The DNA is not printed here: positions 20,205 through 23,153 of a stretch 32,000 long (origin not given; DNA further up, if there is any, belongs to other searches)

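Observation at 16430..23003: Two-gene, Sec-signal RHS system: an 882-aa YD-repeat protein and a 1303-aa RHS toxin, with no T6SS or other secretion-system genes recognised in the window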

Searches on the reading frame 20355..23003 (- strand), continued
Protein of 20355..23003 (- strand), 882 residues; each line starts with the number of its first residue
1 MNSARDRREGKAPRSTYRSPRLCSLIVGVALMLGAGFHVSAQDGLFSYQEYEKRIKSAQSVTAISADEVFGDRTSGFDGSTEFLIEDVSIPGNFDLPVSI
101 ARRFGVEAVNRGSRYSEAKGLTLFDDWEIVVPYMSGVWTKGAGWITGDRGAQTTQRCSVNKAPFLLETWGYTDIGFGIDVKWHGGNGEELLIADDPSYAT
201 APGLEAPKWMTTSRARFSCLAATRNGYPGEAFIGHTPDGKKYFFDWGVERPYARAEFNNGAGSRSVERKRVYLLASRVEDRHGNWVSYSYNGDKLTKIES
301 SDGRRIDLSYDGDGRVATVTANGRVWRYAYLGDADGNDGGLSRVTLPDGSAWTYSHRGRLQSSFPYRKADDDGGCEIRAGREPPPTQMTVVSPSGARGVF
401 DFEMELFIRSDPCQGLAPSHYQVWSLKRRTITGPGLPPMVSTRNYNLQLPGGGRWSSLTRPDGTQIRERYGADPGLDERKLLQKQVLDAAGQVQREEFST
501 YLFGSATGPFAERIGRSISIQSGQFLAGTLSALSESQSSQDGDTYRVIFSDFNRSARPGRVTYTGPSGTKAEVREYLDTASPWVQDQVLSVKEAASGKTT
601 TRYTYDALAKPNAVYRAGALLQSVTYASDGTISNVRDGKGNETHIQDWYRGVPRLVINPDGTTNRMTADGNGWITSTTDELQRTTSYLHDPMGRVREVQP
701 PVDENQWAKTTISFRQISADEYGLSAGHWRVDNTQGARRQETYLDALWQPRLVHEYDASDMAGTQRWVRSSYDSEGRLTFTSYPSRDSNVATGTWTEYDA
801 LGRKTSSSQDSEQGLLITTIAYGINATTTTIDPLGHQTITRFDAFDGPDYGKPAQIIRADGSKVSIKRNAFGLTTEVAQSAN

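Call 61: predict_structure(alignment_id=A3)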
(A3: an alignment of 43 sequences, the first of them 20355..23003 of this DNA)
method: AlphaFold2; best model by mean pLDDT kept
length: 882 residues; sequences in the alignment: 43
mean_pLDDT: 84.7   pTM: 0.82
mean pLDDT of the five models: 84.7, 84.6, 83.8, 83.4, 81.3
residues with pLDDT >= 90: 528; 70-90: 212; 50-70: 78; < 50: 64
segments of 3 or more residues with pLDDT < 50: 1-43, 110-117, 364-373
pLDDT, mean of each block of 10 residues (from residue 1): 34 37 45 30 52 66 86 91 93 83 77 45 87 89 81 89 71 73 83 89 88 93 94 94 95 70 76 95 94 94 95 94 96 74 95 86 50 51 85 95 83 65 90 94 77 84 95 81 95 96 90 82 67 96 96 93 94 94 93 92 94 92 92 92 91 91 92 91 92 92 84 92 90 95 94 96 95 93 92 95 95 94 95 96 92 93 90 86 62
secondary structure, 60 per line:
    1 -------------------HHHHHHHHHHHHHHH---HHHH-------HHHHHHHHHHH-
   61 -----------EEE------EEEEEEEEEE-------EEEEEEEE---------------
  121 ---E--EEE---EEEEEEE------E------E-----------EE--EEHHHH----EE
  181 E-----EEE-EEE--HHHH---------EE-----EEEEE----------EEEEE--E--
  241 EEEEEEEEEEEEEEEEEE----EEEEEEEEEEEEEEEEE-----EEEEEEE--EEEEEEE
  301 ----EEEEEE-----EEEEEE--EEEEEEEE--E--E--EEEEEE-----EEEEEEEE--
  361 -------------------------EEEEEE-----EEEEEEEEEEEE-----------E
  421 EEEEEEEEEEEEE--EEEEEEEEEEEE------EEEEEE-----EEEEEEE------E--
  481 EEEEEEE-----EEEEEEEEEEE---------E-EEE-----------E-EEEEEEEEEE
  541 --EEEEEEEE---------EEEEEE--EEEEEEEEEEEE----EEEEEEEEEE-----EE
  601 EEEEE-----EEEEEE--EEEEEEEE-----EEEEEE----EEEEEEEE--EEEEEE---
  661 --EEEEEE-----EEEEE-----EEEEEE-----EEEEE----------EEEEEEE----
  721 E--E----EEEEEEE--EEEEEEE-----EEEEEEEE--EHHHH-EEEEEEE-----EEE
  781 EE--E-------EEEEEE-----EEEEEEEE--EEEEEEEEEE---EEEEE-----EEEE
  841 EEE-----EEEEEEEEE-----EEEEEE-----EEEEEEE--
elements in order (helices of 4 or more, strands of 3 or more residues): H20-34 H38-41 H49-59 E72-74 E81-90 E98-105 E127-129 E133-139 H171-174 E179-181 E187-189 E191-193 H196-199 E216-220 E231-235 E241-258 E263-279 E285-291 E294-300 E305-310 E316-321 E324-331 E340-345 E351-358 E386-391 E397-408 E420-433 E436-447 E454-459 E465-471 E481-487 E493-503 E515-517 E531-540 E543-550 E560-565 E568-579 E584-593 E599-605 E611-616 E619-626 E632-637 E642-649 E652-657 E663-668 E674-678 E684-689 E695-699 E710-716 E729-735 E738-744 E750-757 H761-764 E766-772 E778-782 E793-798 E804-811 E814-823 E827-831 E837-843 E849-857 E863-868 E874-880

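Call 65: fold_search(model_id=the predicted structure, library=pdb)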
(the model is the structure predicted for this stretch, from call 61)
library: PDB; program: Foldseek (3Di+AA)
matches with E <= 10: 602; with E <= 0.001: 81
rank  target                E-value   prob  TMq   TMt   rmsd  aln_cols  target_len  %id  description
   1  7q97_A                3.8e-24  1.00  0.30  0.26  15.5       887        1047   13  Structure of the bacterial type VI secretion system effector RhsA. (released 2021-12-22)
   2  8qja_D                4.9e-24  1.00  0.27  0.24  18.3       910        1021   13  T6SS-linked Rhs repeat protein - Advenella mimigardefordensis VgrG-Rhs core (released 2024-09-25)
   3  8qjc                  5.3e-24  1.00  0.32  0.28  13.4       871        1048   15  T6SS-linked Rhs repeat protein - Salmonella bongori Rhs-core domain with toxin domain (released 2024-09-25)
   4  8qjd_B                6.7e-24  1.00  0.43  0.37  11.8       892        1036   14  T6SS-linked Rhs repeat protein - Salmonella bongori Rhs-core domain (released 2024-09-25)
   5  8qjb_A                2.4e-23  1.00  0.28  0.24  21.0      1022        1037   14  T6SS-linked Rhs repeat protein - Salmonella bongori Rhs-core domain extended N-terminus (released 2024-09-25)
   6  8qja_C                1.7e-22  1.00  0.28  0.25  18.3       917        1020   14  T6SS-linked Rhs repeat protein - Advenella mimigardefordensis VgrG-Rhs core (released 2024-09-25)
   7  8qja_B                7.0e-22  1.00  0.28  0.25  18.5       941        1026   13  T6SS-linked Rhs repeat protein - Advenella mimigardefordensis VgrG-Rhs core (released 2024-09-25)
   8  8qja_A                7.3e-22  1.00  0.27  0.24  18.0       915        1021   13  T6SS-linked Rhs repeat protein - Advenella mimigardefordensis VgrG-Rhs core (released 2024-09-25)
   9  8cp6_B                1.1e-21  1.00  0.22  0.19  26.3       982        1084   12  Type six secretion system exported effector 5 (Tse5) (released 2023-12-06)
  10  8uy4_A                1.2e-21  1.00  0.28  0.20  23.2       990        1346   11  Acinetobacter baumannii Tse15 Rhs effector (released 2024-10-09)
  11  9ifo_A                1.4e-21  1.00  0.20  0.15  26.8       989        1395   14  Structure of Teneurin-Like Protein (TLP) (released 2026-03-11)
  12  8uxt                  2.6e-21  1.00  0.29  0.20  19.3       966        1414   11  Acinetobacter baumannii Tse15 Rhs effector, toxin cleavage mutant (D1369N, D1391N) (released 2024-10-09)
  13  7pq5                  6.0e-21  1.00  0.24  0.21  20.0       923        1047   13  Photorhabdus laumondii T6SS-associated Rhs protein carrying the Tre23 toxin domain (released 2021-12-01)
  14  8h8b                  1.7e-19  1.00  0.27  0.24  25.5       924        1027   13  Type VI secretion system effector RhsP in its pre-autoproteolysis and monomeric form (released 2023-01-18)
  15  8h8a_A                5.4e-19  1.00  0.28  0.26  21.7       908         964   11  Type VI secretion system effector RhsP in its post-autoproteolysis and monomeric form (released 2023-01-18)
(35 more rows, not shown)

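Call 72: search_protein_families(library=pfam, proteins=[L014:11829-13292:+, L019:11808-13352:+, L025:11862-13601:+, L029:11772-13535:+, L049:11772-13883:+, L048:8668-11223:+, L015:10772-12271:+, L024:10880-12100:+, L027:10645-12669:+, L065:10790-12367:+], max_evalue=0.01)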
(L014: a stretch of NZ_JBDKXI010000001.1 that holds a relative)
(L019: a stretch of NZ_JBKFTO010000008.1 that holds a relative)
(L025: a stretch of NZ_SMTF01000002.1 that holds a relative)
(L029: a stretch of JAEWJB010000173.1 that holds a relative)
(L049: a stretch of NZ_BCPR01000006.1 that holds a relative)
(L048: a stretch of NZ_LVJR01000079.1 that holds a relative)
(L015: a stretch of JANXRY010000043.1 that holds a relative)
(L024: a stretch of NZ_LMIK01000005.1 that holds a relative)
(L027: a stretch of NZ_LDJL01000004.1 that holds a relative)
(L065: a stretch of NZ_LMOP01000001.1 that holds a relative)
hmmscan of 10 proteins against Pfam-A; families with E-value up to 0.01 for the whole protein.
L014:11829-13292:+ (488 aa): 3 families
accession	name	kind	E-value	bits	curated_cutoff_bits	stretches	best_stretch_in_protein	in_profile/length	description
PF08329.16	ChitinaseA_N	-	4.2e-05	23.7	21.2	0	166-210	59-102/133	Chitinase A, N-terminal domain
PF21910.2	GH85_C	-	0.0024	18.7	27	0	415-441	13-39/95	GH85 endohexosaminidases, C-terminal domain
PF04234.18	CopC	-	0.009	17.4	23.3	0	312-334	58-79/92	CopC domain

L019:11808-13352:+ (515 aa): 3 families
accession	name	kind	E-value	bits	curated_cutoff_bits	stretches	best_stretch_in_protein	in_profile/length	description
PF08329.16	ChitinaseA_N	-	4.1e-13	49.6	21.2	1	247-310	40-103/133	Chitinase A, N-terminal domain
PF00041.27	fn3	-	1.2e-05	25.8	25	0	243-312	12-82/84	Fibronectin type III domain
PF24170.1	Fn3-II_PB4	-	0.0002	22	27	0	176-207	46-78/95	Straight fiber protein PB4 second Fn3-like domain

L025:11862-13601:+ (580 aa): 5 families
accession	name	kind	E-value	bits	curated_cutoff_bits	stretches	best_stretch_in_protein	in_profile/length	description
PF08329.16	ChitinaseA_N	-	1.4e-12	47.8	21.2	1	334-400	42-107/133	Chitinase A, N-terminal domain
PF04234.18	CopC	-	0.00015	23.1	23.3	0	408-429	57-78/92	CopC domain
PF07495.19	Y_Y_Y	-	0.0003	21.1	26.6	0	271-299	23-51/65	Y_Y_Y domain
PF00041.27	fn3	-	0.0022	18.6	25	0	231-306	5-80/84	Fibronectin type III domain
PF21910.2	GH85_C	-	0.0041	18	27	0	517-549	20-52/95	GH85 endohexosaminidases, C-terminal domain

L029:11772-13535:+ (588 aa): 5 families
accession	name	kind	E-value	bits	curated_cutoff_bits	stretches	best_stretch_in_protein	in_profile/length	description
PF08329.16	ChitinaseA_N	-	9.9e-09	35.4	21.2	0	74-131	43-99/133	Chitinase A, N-terminal domain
PF24170.1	Fn3-II_PB4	-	2.4e-07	31.4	27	0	173-210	36-76/95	Straight fiber protein PB4 second Fn3-like domain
PF04234.18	CopC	-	0.00048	21.5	23.3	0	237-261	55-78/92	CopC domain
PF00017.30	SH2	-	0.00052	20.5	21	0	65-92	30-57/77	SH2 domain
PF24316.1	Tli3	-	0.0025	18.6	27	0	14-107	26-107/129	T6SS Tli3 immunity protein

L049:11772-13883:+ (704 aa): 4 families
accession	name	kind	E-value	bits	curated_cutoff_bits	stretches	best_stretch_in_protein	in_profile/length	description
PF08329.16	ChitinaseA_N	-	5.8e-15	55.6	21.2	2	270-334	40-104/133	Chitinase A, N-terminal domain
PF21910.2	GH85_C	-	2.3e-06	28.4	27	0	448-482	19-53/95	GH85 endohexosaminidases, C-terminal domain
PF07495.19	Y_Y_Y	-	9.8e-06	25.8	26.6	0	297-339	24-64/65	Y_Y_Y domain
PF06486.16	DUF1093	-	0.0016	19.4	26.3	0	563-593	11-43/81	Protein of unknown function (DUF1093)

L048:8668-11223:+ (852 aa): 4 families
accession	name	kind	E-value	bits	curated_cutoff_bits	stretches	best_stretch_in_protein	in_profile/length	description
PF08329.16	ChitinaseA_N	-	5.2e-06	26.6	21.2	0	438-488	59-106/133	Chitinase A, N-terminal domain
PF04234.18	CopC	-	2.3e-05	25.7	23.3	0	315-338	53-77/92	CopC domain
PF00017.30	SH2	-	0.0014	19.1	21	0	140-168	30-58/77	SH2 domain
PF21910.2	GH85_C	-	0.0039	18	27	0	503-542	14-53/95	GH85 endohexosaminidases, C-terminal domain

L015:10772-12271:+ (500 aa): 11 families
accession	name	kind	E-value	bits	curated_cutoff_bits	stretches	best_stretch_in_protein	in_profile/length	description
PF17957.7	Big_7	-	1.6e-78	259.7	24.1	5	405-473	1-70/70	Bacterial Ig domain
PF07495.19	Y_Y_Y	-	7.3e-11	42.2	26.6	0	451-493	24-63/65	Y_Y_Y domain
PF13750.12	Big_3_3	-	1.2e-08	35.2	27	0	90-155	6-76/157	Bacterial Ig-like domain (group 3)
PF24421.1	Ig_J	-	7e-06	26.5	29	0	75-121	52-98/104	Tip attachment protein J, Ig-like domain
PF19077.6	Big_13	-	1.5e-05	25.9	27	0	231-308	22-100/102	Bacterial Ig-like domain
PF16967.11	TcfC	-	5.6e-05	23.1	29.4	0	438-477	13-54/68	E-set like domain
PF00801.26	PKD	-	0.00023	21.6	23.5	0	232-306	11-80/80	PKD domain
PF13202.12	EF-hand_5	-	0.0016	18.2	25.9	0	156-167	10-21/25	EF hand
PF20164.4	GspA_SrpA_N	-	0.0067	17.3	27.4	0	240-349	21-107/117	GspA/SrpA SigLec-like domain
PF00036.39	EF-hand_1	-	0.0069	16.3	25.4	0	157-167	12-22/29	EF hand domain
PF03313.21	SDH_alpha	-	0.0079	16.3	26.4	0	205-255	75-125/260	Serine dehydratase alpha chain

L024:10880-12100:+ (407 aa): 3 families
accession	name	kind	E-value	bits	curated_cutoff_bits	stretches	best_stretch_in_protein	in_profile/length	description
PF17957.7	Big_7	-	8.7e-38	129.2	24.1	2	221-288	1-70/70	Bacterial Ig domain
PF00801.26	PKD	-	6.5e-07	29.7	23.5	0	225-303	2-78/80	PKD domain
PF06832.18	BiPBP_C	-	3.6e-05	24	26.8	0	218-299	7-87/90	Penicillin-Binding Protein C-terminus Family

L027:10645-12669:+ (675 aa): 13 families
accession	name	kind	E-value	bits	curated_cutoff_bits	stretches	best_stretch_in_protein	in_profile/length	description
PF17957.7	Big_7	-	4.5e-59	197.5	24.1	4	480-549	1-70/70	Bacterial Ig domain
PF22352.2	K319L-like_PKD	-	5.9e-12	45.9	27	1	491-568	5-84/84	K319L-like, PKD domain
PF07495.19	Y_Y_Y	-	3.6e-11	43.2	26.6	1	620-660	25-63/65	Y_Y_Y domain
PF13750.12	Big_3_3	-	1.8e-09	37.9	27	0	533-586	5-61/157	Bacterial Ig-like domain (group 3)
PF19077.6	Big_13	-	6e-05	23.9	27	0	512-568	39-100/102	Bacterial Ig-like domain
PF00801.26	PKD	-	0.00029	21.2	23.5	1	300-375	6-78/80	PKD domain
PF06832.18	BiPBP_C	-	0.00031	21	26.8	0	477-548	7-77/90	Penicillin-Binding Protein C-terminus Family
PF22058.2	X25_BaPul_like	-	0.00036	21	27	0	625-661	34-69/87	Pullulanase X25 domain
PF14041.11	Lipoprotein_21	-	0.00047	20.7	25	0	600-629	18-47/87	LppP/LprE lipoprotein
PF24421.1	Ig_J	-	0.00067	20.2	29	0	615-660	55-100/104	Tip attachment protein J, Ig-like domain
PF16158.11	N_BRCA1_IG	-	0.0026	18.7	28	0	82-165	6-100/108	Ig-like domain from next to BRCA1 gene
PF16389.11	DUF4998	-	0.0051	16.8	29.1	0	343-434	73-166/199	Domain of unknown function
PF24893.1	DUF7743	-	0.0084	16.2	27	0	492-573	14-85/120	Domain of unknown function (DUF7743)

L065:10790-12367:+ (526 aa): 1 family
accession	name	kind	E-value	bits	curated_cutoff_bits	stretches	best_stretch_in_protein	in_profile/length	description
PF16158.11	N_BRCA1_IG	-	2.3e-13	51.1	28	2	430-499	19-95/108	Ig-like domain from next to BRCA1 gene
